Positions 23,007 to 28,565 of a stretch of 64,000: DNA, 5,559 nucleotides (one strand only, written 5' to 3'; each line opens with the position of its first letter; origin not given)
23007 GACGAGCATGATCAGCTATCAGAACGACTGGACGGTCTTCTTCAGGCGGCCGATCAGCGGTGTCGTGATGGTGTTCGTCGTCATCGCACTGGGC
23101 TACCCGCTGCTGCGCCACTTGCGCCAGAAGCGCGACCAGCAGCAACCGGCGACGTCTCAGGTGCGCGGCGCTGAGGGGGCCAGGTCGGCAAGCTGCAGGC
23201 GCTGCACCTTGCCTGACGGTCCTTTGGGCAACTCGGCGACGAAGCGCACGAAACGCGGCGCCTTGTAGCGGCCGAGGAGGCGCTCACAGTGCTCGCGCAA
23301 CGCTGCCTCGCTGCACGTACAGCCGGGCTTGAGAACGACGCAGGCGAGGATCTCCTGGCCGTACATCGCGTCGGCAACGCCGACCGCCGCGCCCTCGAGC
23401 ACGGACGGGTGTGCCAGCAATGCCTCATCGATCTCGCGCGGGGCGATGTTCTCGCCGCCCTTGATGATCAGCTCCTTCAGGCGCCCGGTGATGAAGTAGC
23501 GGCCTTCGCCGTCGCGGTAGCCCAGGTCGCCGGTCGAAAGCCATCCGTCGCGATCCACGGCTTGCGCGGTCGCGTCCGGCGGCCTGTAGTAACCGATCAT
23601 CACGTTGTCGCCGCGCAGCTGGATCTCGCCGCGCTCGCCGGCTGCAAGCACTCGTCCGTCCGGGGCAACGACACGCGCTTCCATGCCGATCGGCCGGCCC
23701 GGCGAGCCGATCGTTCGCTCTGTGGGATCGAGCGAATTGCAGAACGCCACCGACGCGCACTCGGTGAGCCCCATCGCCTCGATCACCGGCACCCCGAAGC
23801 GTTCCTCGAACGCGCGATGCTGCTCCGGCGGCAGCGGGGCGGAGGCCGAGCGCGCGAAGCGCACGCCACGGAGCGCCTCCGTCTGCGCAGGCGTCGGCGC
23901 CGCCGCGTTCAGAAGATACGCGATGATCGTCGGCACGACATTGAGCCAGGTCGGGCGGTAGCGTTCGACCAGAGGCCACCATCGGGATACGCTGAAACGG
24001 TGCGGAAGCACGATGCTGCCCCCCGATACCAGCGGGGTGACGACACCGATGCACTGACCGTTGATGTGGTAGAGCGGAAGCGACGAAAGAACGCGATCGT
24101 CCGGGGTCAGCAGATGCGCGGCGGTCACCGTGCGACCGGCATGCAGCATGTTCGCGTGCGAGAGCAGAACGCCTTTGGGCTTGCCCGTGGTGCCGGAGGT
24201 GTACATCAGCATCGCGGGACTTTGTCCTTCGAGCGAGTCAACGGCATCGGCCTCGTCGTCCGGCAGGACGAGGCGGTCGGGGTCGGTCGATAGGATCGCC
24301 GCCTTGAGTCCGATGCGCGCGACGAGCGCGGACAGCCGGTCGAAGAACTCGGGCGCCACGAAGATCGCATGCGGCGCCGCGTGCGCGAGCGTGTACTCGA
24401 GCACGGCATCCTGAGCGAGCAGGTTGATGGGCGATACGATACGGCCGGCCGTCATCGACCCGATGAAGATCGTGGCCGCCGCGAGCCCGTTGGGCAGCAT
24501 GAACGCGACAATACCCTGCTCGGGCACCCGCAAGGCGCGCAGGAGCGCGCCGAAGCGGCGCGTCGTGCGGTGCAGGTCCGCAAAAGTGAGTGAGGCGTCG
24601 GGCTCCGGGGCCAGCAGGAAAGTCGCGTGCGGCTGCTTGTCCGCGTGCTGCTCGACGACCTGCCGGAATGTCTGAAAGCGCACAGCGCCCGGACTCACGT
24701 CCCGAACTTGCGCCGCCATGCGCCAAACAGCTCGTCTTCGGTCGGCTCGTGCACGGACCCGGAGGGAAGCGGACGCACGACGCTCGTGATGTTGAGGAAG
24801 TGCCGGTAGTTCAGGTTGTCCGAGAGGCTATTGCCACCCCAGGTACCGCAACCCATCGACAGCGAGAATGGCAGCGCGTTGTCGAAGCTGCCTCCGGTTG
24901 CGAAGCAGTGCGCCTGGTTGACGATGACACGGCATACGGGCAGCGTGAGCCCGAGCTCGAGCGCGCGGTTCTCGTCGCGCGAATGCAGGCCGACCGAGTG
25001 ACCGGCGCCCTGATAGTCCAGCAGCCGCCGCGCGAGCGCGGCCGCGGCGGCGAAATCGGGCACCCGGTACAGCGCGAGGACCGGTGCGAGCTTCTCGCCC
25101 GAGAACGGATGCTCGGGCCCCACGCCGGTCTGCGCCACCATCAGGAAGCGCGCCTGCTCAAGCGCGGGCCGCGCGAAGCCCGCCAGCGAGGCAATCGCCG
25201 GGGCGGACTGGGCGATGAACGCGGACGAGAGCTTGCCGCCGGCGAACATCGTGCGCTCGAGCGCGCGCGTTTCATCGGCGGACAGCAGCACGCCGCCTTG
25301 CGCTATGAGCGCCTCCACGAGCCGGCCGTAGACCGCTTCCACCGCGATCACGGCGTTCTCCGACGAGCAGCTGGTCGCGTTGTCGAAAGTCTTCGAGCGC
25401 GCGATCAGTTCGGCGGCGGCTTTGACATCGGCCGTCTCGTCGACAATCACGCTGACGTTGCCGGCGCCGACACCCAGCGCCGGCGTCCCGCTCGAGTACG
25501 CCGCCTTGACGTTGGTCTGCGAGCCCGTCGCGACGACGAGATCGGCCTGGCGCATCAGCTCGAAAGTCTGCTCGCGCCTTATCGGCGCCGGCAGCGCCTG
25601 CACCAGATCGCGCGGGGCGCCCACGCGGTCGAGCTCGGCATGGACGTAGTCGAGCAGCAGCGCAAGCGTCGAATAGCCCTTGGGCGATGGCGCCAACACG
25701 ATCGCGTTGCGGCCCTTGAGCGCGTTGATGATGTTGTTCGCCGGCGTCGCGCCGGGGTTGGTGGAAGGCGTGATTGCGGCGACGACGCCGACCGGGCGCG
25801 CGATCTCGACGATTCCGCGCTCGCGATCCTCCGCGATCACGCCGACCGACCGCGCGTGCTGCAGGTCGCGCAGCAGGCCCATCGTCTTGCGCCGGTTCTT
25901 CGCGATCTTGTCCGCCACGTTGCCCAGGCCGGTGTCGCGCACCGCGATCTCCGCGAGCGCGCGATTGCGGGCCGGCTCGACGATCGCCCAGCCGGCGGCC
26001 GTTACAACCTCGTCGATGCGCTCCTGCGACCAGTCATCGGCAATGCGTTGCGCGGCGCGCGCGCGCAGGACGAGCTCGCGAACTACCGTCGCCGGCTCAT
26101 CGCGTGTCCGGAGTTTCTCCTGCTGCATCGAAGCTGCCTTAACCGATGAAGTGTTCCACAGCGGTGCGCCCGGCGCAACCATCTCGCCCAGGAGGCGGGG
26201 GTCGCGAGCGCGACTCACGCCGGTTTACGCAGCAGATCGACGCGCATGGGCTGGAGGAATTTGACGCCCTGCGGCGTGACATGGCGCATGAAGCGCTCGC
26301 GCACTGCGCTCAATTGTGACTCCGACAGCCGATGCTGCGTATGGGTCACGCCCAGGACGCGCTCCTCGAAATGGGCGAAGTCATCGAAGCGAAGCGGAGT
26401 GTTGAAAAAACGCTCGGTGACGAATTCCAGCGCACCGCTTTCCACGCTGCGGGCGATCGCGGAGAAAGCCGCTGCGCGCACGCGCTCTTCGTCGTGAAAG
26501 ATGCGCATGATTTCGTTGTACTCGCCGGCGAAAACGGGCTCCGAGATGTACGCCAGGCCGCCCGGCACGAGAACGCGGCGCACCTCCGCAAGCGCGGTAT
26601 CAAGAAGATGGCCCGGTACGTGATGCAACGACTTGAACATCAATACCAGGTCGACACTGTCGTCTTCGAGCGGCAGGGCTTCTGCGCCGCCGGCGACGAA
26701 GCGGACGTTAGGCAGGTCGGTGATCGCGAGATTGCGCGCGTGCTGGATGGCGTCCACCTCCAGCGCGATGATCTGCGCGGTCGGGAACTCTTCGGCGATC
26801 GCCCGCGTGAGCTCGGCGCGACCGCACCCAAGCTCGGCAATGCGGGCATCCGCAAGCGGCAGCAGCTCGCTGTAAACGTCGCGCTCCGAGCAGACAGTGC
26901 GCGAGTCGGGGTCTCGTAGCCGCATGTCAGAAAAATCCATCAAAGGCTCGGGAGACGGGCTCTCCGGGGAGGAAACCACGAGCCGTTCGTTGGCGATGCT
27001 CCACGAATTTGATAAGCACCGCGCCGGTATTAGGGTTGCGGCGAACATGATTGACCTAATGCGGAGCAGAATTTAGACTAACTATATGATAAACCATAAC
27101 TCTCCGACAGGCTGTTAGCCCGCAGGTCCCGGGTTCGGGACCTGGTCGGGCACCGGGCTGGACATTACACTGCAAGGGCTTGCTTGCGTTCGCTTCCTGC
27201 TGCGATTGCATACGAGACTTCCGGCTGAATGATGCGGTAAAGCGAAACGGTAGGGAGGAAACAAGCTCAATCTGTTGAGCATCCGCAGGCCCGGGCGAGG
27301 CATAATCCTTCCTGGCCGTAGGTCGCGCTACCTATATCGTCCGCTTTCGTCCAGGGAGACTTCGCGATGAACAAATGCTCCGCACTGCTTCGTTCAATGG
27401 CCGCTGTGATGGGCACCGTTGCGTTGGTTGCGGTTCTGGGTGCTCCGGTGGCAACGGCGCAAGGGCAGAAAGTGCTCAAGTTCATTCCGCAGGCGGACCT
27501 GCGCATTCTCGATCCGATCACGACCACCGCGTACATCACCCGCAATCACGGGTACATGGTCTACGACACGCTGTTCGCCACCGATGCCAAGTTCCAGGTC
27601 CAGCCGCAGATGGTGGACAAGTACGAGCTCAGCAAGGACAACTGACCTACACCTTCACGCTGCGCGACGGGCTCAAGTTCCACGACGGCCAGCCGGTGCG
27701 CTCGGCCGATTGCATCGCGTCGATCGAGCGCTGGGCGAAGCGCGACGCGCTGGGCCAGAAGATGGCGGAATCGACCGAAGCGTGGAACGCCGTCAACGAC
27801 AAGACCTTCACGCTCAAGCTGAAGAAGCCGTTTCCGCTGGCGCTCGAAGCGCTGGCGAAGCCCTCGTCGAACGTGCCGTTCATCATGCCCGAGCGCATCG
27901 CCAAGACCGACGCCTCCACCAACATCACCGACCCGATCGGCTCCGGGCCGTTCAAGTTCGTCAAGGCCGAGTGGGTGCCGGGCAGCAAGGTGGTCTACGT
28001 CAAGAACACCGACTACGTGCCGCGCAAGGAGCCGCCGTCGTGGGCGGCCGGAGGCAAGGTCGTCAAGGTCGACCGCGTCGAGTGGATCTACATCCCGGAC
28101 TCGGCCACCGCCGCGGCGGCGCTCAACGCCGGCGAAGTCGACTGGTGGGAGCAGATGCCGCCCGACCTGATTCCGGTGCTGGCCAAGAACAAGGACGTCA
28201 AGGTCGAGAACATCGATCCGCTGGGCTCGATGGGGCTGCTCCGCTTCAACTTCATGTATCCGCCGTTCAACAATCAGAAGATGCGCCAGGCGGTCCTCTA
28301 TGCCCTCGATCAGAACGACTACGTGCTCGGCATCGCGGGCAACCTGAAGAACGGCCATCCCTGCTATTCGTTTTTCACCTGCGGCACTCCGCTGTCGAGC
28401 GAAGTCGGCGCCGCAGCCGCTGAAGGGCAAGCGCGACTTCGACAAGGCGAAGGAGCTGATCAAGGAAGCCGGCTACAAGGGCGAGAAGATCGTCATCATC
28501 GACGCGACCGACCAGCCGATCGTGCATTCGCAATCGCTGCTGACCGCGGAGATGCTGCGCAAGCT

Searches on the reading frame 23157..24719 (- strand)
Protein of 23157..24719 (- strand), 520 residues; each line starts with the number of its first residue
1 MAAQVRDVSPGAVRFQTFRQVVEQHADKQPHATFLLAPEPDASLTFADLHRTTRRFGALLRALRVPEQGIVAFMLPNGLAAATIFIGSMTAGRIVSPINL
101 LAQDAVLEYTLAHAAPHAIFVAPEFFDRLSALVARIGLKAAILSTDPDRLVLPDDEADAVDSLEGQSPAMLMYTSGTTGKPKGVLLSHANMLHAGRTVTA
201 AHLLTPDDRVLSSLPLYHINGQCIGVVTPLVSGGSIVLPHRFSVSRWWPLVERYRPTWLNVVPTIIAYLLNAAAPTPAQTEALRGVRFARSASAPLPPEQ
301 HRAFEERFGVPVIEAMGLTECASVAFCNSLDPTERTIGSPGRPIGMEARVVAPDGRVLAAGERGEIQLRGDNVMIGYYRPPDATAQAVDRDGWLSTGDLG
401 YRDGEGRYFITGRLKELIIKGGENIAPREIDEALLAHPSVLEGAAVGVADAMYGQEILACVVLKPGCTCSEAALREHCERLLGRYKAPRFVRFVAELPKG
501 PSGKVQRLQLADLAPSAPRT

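Call 41: search_protein_families(library=ncbifam, proteins=[window:23157-24719:-], max_evalue=1e-10)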
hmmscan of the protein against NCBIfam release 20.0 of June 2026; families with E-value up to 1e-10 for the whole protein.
window:23157-24719:- (520 aa): 103 families (the best 25 are shown)
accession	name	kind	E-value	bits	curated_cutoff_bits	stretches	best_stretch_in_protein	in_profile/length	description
NF004837.0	PRK06187.1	subfamily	1.1e-109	367.1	476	1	16-510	8-518/531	long-chain-fatty-acid--CoA ligase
NF004511.1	PRK05852.1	equivalog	2e-91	307.2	650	1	20-512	3-502/505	FadD7 family fatty acid--CoA ligase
NF005714.0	PRK07529.1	subfamily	1e-89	301.6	632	1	153-512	205-574/640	acyl-CoA synthetase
NF005702.0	PRK07514.1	subfamily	7.3e-88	295.1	558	1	20-510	7-496/506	malonyl-CoA synthase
NF005307.0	PRK06839.1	equivalog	3.4e-87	293.2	748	1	22-513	8-492/496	o-succinylbenzoate--CoA ligase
NF009233.0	PRK12583.1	subfamily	1.9e-83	280.8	832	1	157-514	192-550/558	fatty acid CoA ligase family protein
NF004808.0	PRK06155.1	equivalog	4.9e-80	269.3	722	1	6-512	11-520/542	ATP-dependent acyl-CoA ligase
NF006182.0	PRK08316.1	subfamily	3.2e-78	263.5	663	1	13-510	8-513/523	fatty acyl-CoA synthetase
NF052269.1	Staph_lig_FadD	equivalog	1.8e-77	260.8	650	1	31-513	15-492/499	long-chain-fatty-acid--CoA ligase FadD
NF004114.0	PRK05605.1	equivalog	4.9e-77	259.5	766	1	159-511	214-566/575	long-chain-fatty-acid--CoA ligase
NF005801.1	PRK07656.1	equivalog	2e-75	254.4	657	1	18-510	3-499/500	FadD3 family acyl-CoA ligase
NF005947.1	PRK08008.1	equivalog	2.1e-75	254.3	651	1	16-510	7-517/518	crotonobetaine/carnitine-CoA ligase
NF004797.0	PRK06145.1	equivalog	7.8e-75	252.1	850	1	21-509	7-490/499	acyl-CoA synthetase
NF002966.0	PRK03640.1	equivalog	3.2e-71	240.4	556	1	22-513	8-479/483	o-succinylbenzoate--CoA ligase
NF004758.0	PRK06087.1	equivalog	3.4e-71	240.3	736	1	20-511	28-532/548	medium-chain fatty-acid--CoA ligase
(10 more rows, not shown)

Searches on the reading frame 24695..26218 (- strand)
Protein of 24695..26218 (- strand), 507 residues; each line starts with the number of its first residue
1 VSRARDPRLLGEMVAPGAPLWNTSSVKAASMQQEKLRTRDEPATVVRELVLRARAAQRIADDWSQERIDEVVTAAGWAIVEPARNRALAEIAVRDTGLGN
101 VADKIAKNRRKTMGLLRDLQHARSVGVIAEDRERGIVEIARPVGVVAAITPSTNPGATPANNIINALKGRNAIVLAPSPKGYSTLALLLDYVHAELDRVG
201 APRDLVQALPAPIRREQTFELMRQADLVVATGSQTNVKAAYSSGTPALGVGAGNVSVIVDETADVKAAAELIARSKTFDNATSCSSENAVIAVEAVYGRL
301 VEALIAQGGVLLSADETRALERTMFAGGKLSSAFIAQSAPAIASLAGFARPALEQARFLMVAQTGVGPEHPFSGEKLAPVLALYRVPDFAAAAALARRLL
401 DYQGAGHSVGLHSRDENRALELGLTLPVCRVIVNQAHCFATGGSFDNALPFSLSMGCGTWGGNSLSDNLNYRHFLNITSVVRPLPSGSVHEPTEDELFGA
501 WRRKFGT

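Call 41: search_protein_families(library=ncbifam, proteins=[window:24695-26218:-], max_evalue=1e-10)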
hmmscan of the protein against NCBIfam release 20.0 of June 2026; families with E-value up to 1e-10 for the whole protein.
window:24695-26218:- (507 aa): 7 families
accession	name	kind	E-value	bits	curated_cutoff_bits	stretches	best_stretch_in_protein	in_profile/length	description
NF047625.1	AcylSulfactDhSauS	equivalog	4.9e-221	734.4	600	1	43-506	3-463/464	acylating sulfoacetaldehyde dehydrogenase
NF010378.0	PRK13805.1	equivalog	2.6e-113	379.6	951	1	40-481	10-450/872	bifunctional acetaldehyde-CoA/alcohol dehydrogenase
TIGR02518.1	EutH_ACDH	equivalog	2.4e-97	326.8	620.1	1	46-481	10-442/488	acetaldehyde dehydrogenase (acetylating)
NF011927.0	PRK15398.1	subfamily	5.7e-59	200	403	1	46-441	38-423/465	aldehyde dehydrogenase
NF001221.0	PRK00197.1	equivalog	1.2e-13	50.6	289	1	136-445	110-379/418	glutamate-5-semialdehyde dehydrogenase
TIGR00407.1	proA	equivalog_domain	1.6e-13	50.2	317.45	1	135-317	94-281/398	glutamate-5-semialdehyde dehydrogenase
NF006916.0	PRK09407.1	equivalog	2.3e-11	43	521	0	110-442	129-458/526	succinic semialdehyde dehydrogenase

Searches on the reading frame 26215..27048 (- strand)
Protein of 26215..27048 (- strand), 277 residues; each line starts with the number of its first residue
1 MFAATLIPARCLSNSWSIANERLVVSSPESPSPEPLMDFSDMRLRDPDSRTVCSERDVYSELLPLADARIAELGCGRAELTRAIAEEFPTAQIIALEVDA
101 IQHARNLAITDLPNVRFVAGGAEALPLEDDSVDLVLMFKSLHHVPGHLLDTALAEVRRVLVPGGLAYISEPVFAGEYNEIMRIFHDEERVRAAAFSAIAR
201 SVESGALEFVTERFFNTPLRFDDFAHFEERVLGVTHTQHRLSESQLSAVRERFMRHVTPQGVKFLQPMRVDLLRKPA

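Call 41: search_protein_families(library=ncbifam, proteins=[window:26215-27048:-], max_evalue=1e-10)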
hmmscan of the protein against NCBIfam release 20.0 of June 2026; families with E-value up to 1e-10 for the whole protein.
window:26215-27048:- (277 aa): 1 family
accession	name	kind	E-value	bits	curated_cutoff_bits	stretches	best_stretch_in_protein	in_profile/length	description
TIGR02072.1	BioC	equivalog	1.5e-15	57.7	184.95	1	66-262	34-231/244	malonyl-ACP O-methyltransferase BioC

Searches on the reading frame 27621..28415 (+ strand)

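Call 16: search_protein_families(library=pfam, proteins=[window:27621-28415:+], max_evalue=0.01)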
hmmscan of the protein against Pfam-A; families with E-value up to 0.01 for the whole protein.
window:27621-28415:+ (265 aa): 1 family
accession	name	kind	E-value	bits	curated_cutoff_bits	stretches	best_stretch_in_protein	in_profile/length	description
PF00496.27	SBP_bac_5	-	7.2e-60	203.5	32.4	1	6-240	15-237/368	Bacterial extracellular solute-binding proteins, family 5 Middle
